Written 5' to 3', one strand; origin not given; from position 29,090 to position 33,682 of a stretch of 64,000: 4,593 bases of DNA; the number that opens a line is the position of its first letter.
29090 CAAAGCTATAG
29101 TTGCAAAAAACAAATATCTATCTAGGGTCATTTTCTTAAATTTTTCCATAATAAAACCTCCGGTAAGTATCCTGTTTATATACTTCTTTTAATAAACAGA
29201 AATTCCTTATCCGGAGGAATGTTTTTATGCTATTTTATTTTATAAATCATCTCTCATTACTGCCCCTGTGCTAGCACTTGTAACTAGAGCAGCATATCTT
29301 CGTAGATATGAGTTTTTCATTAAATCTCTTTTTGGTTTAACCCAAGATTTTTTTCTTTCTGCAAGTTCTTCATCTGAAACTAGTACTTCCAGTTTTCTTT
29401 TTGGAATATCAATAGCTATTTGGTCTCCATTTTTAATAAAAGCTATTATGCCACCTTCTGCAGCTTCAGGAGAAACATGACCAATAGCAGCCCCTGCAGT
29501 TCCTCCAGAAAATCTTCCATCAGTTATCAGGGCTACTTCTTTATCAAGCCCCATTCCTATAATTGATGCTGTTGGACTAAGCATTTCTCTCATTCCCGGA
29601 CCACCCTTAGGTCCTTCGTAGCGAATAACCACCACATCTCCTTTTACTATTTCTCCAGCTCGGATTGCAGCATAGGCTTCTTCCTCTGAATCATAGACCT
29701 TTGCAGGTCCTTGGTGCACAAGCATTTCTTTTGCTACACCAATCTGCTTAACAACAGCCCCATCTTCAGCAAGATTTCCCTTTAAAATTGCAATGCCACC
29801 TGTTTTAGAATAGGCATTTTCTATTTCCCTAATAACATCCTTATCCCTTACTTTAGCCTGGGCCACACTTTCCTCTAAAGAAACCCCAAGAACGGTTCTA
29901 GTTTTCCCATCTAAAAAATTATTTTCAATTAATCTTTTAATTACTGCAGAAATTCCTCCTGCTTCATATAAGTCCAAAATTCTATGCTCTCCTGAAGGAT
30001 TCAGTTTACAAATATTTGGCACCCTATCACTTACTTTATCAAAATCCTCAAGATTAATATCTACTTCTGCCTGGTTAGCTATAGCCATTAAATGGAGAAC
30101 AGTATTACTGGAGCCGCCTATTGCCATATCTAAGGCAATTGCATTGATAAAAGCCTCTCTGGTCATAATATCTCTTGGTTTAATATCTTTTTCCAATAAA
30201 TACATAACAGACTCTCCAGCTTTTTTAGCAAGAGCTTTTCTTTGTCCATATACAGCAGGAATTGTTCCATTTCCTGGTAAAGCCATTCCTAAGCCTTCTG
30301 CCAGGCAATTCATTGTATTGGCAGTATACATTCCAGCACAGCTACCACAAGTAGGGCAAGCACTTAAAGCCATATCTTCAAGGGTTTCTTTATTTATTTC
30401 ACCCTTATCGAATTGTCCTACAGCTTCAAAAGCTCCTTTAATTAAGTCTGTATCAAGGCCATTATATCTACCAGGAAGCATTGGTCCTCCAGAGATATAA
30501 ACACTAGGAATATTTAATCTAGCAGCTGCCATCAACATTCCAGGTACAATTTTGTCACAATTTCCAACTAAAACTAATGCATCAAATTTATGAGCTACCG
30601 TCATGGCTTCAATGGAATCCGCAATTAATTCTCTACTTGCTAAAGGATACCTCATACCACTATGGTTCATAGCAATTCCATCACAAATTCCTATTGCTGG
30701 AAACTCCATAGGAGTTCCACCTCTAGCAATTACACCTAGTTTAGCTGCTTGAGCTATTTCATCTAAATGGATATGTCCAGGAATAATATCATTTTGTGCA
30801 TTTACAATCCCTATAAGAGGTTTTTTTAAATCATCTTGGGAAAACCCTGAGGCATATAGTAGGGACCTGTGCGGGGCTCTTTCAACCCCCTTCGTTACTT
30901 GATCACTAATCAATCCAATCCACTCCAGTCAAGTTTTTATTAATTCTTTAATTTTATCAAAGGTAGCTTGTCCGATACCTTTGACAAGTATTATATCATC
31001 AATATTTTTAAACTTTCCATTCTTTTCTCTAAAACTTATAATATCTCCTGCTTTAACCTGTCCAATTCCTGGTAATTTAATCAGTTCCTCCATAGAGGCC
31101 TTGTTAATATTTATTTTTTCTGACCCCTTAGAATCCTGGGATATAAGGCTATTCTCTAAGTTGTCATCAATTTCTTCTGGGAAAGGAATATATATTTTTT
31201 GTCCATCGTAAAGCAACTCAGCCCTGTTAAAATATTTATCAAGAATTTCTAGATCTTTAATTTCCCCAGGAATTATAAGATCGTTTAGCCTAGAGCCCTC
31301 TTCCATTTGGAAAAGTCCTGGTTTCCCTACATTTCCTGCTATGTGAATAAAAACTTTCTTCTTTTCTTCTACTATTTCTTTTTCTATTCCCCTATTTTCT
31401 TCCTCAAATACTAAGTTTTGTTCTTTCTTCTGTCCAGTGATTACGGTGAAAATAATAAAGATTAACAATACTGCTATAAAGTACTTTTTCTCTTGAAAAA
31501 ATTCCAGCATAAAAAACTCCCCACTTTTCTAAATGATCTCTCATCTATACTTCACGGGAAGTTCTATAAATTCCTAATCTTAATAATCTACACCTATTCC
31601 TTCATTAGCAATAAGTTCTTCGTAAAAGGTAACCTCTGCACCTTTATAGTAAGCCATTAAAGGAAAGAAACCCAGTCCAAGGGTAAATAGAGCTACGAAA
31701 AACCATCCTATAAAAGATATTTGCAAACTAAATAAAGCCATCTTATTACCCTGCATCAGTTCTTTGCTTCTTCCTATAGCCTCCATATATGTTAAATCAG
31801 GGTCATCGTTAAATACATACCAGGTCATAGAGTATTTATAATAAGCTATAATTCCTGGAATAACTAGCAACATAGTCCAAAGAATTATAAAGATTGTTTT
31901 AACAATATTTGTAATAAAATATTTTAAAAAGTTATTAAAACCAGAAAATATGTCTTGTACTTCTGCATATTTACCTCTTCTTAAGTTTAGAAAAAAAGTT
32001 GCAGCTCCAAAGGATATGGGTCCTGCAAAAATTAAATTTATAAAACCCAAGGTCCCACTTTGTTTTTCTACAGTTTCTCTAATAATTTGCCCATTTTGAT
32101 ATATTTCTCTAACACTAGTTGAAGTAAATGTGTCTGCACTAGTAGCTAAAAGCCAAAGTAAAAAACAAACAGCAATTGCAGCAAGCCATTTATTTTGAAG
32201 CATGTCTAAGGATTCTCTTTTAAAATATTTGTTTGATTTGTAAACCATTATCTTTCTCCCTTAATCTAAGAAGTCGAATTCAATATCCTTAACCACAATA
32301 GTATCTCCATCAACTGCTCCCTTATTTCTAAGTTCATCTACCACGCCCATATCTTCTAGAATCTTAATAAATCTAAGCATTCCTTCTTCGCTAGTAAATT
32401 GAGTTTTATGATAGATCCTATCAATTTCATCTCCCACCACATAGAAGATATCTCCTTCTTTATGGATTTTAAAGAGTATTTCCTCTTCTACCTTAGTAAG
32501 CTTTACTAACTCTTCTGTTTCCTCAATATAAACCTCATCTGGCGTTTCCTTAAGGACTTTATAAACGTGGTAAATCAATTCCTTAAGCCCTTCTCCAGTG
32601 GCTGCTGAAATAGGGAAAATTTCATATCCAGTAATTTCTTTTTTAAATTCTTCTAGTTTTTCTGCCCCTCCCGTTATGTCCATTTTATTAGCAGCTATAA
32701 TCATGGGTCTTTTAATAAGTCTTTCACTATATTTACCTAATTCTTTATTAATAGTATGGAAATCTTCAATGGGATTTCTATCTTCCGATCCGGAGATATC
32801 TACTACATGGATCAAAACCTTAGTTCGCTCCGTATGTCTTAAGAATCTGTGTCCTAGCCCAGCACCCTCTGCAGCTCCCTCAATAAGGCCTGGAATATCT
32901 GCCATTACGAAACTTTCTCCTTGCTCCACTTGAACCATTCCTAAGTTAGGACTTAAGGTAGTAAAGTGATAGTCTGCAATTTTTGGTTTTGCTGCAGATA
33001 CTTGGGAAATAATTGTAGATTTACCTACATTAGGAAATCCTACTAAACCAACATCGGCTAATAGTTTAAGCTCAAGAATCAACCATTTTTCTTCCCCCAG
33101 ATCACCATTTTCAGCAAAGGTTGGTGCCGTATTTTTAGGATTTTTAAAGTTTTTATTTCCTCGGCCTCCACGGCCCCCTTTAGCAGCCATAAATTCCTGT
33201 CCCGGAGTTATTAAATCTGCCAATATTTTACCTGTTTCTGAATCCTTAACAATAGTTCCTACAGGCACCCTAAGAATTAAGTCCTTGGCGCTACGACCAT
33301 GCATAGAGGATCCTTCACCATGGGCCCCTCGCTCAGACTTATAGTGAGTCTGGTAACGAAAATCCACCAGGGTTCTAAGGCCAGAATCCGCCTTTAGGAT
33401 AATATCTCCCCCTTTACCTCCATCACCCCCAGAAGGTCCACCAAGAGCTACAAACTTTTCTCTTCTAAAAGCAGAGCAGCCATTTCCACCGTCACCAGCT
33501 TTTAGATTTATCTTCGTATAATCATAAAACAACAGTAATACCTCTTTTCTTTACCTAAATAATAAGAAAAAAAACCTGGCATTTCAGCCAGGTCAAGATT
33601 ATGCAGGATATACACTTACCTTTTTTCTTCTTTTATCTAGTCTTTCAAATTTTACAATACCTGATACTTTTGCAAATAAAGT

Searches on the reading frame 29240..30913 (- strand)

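Call 38: search_protein_families(library=pfam, proteins=[window:29240-30913:-], max_evalue=0.00001)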
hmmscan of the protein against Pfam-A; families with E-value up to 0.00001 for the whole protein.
window:29240-30913:- (557 aa): 2 families
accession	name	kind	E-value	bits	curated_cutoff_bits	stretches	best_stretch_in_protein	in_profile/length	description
PF00920.27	ILVD_EDD_N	-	1.5e-134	448.5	27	1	31-348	1-315/316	Dihydroxy-acid/6-phosphogluconate dehydratase N-terminal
PF24877.1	ILV_EDD_C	-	6.4e-80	267.5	27.7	1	359-551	1-191/191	Dihydroxy-acid/6-phosphogluconate dehydratase C-terminal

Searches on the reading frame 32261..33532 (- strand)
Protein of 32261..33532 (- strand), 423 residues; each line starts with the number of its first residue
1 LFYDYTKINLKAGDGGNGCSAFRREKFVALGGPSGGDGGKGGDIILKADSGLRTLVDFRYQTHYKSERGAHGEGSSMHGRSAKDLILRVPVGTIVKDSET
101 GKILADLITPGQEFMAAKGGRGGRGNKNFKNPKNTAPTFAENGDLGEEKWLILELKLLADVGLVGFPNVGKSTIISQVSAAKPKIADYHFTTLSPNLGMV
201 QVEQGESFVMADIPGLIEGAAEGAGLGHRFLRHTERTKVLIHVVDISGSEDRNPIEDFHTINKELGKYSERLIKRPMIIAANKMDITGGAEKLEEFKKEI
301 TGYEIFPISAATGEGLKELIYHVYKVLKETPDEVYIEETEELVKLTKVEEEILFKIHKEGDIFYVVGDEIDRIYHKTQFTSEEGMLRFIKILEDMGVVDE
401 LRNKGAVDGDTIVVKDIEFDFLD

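Call 38: search_protein_families(library=pfam, proteins=[window:32261-33532:-], max_evalue=0.00001)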
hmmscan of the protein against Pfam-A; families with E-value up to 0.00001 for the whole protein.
window:32261-33532:- (423 aa): 4 families
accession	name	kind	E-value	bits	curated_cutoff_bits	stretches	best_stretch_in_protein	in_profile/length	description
PF01018.28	GTP1_OBG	-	1.2e-62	210.5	27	1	4-157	2-155/155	GTP1/OBG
PF01926.29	MMR_HSR1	-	1.9e-26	92.9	21.9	1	160-283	1-113/113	50S ribosome-binding GTPase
PF09269.16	DUF1967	-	1.3e-18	67.2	27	1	354-421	1-70/70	Domain of unknown function (DUF1967)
PF02421.24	FeoB_N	-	5.1e-11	42.8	27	1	161-321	3-154/156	Ferrous iron transport protein B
